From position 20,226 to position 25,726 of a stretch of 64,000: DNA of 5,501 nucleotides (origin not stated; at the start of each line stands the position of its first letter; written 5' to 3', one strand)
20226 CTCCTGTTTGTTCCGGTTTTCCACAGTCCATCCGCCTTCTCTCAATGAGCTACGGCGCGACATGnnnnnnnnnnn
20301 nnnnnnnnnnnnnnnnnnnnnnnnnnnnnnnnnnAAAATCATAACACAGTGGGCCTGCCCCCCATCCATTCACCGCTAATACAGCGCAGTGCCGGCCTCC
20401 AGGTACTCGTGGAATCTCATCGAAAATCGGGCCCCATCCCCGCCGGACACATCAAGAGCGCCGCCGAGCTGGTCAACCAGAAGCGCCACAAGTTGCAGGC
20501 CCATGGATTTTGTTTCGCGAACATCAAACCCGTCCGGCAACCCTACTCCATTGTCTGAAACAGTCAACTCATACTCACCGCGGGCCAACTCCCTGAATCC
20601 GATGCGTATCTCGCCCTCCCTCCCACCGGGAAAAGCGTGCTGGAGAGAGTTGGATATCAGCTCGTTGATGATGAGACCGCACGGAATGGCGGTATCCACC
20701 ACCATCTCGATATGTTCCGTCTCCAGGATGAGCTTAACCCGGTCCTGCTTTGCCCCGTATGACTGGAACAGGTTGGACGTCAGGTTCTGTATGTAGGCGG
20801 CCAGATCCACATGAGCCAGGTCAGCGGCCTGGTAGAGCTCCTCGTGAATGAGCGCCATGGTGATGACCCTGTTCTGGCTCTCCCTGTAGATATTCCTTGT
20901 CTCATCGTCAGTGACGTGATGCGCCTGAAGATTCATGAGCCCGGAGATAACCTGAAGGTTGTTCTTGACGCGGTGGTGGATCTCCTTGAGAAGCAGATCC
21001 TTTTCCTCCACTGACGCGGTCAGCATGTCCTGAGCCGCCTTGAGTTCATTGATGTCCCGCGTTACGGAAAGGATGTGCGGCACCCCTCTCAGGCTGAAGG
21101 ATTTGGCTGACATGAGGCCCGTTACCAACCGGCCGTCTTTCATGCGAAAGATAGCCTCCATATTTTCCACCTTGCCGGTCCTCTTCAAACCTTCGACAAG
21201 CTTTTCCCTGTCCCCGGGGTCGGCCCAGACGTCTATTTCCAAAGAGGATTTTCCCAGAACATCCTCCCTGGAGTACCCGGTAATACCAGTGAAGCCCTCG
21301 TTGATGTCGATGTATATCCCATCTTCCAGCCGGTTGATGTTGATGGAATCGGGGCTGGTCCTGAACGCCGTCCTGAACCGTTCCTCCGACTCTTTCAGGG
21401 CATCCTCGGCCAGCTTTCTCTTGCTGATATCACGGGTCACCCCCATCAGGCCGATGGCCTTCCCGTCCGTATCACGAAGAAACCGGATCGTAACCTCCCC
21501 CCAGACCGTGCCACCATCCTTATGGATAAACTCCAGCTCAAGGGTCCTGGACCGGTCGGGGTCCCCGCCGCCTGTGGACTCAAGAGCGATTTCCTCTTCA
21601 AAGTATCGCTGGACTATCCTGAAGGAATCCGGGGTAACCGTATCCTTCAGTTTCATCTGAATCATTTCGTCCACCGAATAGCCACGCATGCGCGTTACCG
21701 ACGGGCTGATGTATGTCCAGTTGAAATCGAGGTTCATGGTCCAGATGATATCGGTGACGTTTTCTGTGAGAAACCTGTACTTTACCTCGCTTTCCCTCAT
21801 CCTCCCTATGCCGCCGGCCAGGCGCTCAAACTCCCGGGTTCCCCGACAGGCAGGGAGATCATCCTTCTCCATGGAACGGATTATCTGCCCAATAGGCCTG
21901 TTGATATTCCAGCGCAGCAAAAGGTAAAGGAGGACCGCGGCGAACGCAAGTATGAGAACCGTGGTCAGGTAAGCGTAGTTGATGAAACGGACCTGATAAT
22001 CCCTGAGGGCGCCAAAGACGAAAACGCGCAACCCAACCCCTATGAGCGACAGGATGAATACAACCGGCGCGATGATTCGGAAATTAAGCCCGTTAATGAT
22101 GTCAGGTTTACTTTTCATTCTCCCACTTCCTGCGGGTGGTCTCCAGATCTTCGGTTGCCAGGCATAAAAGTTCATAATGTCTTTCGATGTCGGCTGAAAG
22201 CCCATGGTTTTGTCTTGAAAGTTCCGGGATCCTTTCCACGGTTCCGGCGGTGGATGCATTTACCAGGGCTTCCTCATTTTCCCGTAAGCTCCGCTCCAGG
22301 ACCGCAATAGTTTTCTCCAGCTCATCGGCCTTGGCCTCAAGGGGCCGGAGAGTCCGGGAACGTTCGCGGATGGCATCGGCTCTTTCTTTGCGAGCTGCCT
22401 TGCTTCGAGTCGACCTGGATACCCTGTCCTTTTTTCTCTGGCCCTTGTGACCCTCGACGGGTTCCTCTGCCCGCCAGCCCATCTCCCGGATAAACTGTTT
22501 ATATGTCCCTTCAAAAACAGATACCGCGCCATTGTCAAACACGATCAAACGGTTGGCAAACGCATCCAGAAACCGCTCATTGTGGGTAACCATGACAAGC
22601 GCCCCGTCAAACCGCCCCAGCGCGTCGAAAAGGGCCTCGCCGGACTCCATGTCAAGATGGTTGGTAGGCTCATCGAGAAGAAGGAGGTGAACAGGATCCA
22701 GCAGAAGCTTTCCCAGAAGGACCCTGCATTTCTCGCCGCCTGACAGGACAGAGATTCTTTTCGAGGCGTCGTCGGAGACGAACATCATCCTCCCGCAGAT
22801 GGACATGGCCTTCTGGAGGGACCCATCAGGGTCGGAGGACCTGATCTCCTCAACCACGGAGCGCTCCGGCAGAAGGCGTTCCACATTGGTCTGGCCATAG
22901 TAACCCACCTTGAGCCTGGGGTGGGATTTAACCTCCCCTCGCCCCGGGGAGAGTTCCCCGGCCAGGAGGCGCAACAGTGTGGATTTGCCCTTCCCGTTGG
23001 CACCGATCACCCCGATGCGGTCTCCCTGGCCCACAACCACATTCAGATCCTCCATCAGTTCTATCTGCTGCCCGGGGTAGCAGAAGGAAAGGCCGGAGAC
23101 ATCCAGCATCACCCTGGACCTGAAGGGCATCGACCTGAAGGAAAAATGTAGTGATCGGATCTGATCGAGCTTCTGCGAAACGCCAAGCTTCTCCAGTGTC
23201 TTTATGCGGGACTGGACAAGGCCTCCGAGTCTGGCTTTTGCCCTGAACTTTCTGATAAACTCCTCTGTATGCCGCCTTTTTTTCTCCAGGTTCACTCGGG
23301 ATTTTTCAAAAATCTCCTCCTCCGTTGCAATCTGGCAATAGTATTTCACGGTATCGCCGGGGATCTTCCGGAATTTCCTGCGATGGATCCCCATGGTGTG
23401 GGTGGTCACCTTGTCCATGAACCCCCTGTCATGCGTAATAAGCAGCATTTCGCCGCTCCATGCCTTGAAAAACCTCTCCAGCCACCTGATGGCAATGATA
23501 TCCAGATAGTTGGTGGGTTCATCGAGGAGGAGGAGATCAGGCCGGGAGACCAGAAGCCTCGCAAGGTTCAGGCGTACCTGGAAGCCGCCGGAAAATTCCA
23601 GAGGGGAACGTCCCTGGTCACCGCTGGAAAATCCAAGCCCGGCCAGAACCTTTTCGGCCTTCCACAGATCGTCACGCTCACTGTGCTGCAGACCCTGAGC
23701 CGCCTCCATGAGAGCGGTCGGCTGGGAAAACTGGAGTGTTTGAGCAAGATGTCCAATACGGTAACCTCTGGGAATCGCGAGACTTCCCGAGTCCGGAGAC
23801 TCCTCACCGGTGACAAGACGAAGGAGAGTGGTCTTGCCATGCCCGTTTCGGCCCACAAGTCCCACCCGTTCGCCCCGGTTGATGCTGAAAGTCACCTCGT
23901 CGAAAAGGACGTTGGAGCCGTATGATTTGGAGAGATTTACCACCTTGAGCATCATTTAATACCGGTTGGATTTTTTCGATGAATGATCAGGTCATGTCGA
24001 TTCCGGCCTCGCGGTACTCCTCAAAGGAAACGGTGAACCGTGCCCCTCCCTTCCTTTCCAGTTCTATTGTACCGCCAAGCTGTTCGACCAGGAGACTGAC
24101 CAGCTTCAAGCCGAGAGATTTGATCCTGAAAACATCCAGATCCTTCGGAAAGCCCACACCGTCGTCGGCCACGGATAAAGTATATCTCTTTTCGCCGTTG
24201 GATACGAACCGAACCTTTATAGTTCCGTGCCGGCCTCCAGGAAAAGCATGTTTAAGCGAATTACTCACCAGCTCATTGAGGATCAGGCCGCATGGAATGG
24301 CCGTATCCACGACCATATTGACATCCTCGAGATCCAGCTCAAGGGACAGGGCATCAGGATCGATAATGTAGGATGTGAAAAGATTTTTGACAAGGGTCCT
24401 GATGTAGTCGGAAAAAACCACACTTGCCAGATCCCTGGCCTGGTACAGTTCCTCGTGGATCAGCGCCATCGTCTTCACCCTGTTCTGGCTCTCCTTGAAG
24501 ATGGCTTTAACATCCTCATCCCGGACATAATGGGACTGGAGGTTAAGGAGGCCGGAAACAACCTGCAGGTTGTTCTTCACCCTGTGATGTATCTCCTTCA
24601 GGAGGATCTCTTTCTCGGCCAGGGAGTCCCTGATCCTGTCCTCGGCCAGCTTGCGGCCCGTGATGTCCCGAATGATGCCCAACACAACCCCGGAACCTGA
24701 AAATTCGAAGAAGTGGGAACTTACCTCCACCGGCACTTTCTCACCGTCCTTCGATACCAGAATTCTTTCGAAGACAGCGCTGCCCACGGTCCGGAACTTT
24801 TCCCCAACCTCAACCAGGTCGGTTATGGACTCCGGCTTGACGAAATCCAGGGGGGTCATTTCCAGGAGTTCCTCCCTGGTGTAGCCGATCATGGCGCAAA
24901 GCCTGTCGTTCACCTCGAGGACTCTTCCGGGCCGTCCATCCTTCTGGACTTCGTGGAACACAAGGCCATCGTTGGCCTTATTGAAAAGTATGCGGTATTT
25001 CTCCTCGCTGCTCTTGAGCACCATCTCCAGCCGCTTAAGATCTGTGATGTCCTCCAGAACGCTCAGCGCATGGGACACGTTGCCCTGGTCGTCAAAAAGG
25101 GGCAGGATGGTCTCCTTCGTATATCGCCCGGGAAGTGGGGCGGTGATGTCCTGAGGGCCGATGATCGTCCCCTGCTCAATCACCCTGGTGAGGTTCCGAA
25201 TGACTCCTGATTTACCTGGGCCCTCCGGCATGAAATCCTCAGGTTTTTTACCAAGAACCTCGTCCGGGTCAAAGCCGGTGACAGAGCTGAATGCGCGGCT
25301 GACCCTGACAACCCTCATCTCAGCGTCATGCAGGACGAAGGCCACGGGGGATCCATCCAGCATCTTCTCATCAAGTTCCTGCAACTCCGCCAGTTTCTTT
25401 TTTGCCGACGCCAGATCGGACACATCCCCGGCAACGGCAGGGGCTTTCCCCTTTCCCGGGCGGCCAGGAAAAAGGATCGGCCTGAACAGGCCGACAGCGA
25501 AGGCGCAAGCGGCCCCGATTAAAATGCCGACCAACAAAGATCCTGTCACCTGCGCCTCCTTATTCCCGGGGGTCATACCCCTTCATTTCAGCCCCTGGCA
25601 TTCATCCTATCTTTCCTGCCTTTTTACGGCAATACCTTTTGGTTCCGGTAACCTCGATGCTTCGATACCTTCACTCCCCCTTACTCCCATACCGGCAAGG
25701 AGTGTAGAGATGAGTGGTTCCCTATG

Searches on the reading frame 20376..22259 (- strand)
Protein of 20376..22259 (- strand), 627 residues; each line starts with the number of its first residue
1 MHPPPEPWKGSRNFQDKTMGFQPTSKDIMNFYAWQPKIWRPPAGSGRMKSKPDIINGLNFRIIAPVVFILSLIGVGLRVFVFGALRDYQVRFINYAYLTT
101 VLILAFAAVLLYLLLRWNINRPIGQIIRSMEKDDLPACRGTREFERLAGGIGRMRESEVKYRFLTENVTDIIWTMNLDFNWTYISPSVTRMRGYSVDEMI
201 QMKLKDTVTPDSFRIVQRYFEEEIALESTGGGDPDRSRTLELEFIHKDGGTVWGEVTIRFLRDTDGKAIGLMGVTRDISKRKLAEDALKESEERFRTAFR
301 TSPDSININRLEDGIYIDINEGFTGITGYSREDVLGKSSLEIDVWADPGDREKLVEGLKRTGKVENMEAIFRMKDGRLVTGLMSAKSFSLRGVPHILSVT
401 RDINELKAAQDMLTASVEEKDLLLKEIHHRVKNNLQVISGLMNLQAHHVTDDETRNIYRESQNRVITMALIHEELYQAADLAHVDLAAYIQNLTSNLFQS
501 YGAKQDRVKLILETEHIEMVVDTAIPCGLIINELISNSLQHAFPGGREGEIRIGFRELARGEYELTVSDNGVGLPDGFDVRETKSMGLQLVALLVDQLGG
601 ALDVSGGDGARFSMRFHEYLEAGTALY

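Call 25: search_protein_families(library=ncbifam, proteins=[window:20376-22259:-], max_evalue=1e-20)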
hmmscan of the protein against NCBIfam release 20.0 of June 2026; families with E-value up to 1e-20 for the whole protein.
window:20376-22259:- (627 aa): 2 families
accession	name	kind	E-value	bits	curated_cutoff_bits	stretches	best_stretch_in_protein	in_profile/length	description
TIGR00229.1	sensory_box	domain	6.1e-42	142.7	22.9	1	155-288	1-126/126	PAS domain S-box protein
NF051872.1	HisKinPhyk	equivalog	9.9e-37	126.7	750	1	408-606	331-524/537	sensor histidine kinase PhyK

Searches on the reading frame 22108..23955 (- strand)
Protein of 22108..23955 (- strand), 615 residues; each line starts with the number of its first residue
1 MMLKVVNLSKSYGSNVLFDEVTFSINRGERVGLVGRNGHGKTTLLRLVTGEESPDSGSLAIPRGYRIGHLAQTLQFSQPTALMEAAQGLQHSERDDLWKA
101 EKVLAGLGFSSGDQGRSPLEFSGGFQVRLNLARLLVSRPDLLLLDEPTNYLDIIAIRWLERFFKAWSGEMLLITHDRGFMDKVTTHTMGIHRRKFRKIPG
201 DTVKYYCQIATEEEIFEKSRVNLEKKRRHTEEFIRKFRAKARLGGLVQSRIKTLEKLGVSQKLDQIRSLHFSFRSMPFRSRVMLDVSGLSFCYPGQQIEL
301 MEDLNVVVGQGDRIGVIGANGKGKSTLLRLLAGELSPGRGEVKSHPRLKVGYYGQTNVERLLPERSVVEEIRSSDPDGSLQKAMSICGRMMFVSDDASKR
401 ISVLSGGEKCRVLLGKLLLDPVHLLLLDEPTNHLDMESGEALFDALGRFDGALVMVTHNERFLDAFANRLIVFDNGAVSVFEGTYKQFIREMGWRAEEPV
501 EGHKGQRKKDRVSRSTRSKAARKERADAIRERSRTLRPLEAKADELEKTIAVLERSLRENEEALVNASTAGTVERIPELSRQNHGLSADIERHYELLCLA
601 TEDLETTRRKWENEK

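Call 25: search_protein_families(library=ncbifam, proteins=[window:22108-23955:-], max_evalue=1e-20)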
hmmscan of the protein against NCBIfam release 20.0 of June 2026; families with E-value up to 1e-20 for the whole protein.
window:22108-23955:- (615 aa): 129 families (the best 25 are shown)
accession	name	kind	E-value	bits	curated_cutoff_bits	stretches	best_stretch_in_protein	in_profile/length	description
NF000355.4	ribo_prot_ABC_F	equivalog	4e-109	365.7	380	2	248-471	278-497/499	ribosomal protection-like ABC-F family protein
NF008775.0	PRK11819.1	equivalog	5.7e-109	365.2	599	2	120-496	163-539/556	energy-dependent translational throttle protein EttA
NF007921.0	PRK10636.1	equivalog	1.6e-99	333.9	917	1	99-568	128-590/638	ABC transporter ATP-binding protein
NF011646.0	PRK15064.1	equivalog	3.5e-96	322.7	762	1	99-493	134-528/530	ABC-F family ATPase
NF050005.1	ABC_ATPase_Uup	equivalog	4.3e-93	312.6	900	1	92-596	127-632/636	ATP-binding cassette ATPase Uup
TIGR03719.1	ABC_ABC_ChvD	subfamily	5.1e-87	292.7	806.75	1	119-495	160-536/552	energy-dependent translational throttle protein EttA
NF008358.0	PRK11147.1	equivalog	1.9e-85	287.4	936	1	91-597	126-629/635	ABC transporter ATP-binding protein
NF000170.2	ABCF_Vga_all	exception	2.1e-81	274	725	2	249-491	239-471/521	Vga family ABC-F type ribosomal protection protein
NF000169.2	ABCF_Sal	exception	1.6e-77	261.4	725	1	269-467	300-495/542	Sal family ABC-F type ribosomal protection protein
NF000171.1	ABCF_producer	exception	3.3e-73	247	800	2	306-479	370-540/541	TlrC/CarA/OleB/SrmB family ABC-F type ribosomal protection protein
NF000168.2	ABCF_Msr_all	exception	1e-70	238.7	680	2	284-556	6-254/487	Msr family ABC-F type ribosomal protection protein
NF000167.2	ABCF_Lsa_all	exception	2.6e-68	231.2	750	2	283-532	3-246/492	Lsa family ABC-F type ribosomal protection protein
NF000514.1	ABCF_OptrA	exception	4e-66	223.7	1450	1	101-513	163-571/655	ABC-F type ribosomal protection protein OptrA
NF043038.1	ABCF_CplR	exception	2e-64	218.2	780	1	240-493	242-489/544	ABC-F type ribosomal protection protein CplR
NF000166.1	ABCF_CarA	exception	4.5e-63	213.3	1050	1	307-483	382-555/556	ABC-F type ribosomal protection protein Car(A)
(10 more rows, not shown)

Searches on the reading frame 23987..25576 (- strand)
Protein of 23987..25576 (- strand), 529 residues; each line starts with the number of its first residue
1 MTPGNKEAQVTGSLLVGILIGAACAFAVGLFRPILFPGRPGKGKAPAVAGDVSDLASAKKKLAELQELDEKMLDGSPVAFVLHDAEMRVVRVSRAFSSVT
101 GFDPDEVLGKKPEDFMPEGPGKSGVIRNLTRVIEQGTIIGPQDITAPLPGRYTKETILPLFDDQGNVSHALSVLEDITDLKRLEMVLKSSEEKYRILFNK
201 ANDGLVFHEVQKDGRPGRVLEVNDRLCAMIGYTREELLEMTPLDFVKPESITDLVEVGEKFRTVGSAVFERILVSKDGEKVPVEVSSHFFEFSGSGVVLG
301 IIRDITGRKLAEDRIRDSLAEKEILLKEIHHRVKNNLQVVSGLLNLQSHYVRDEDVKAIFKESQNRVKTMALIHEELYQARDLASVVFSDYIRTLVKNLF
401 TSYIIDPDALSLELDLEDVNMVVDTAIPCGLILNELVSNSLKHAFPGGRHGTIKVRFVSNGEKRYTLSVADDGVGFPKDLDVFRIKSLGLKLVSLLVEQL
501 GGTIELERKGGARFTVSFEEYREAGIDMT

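Call 25: search_protein_families(library=ncbifam, proteins=[window:23987-25576:-], max_evalue=1e-20)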
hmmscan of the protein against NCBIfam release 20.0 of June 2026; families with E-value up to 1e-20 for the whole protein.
window:23987-25576:- (529 aa): 3 families
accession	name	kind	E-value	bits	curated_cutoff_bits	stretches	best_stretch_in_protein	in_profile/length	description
NF051872.1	HisKinPhyk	equivalog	1.4e-38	132.8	750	1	313-511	334-529/537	sensor histidine kinase PhyK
TIGR00229.1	sensory_box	domain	4.3e-31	107.7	22.9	0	188-314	1-125/126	PAS domain S-box protein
NF047874.1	MASE3_PAS_HK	subfamily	4.5e-22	78.6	560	0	175-370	248-446/655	MASE3 domain-containing sensor histidine kinase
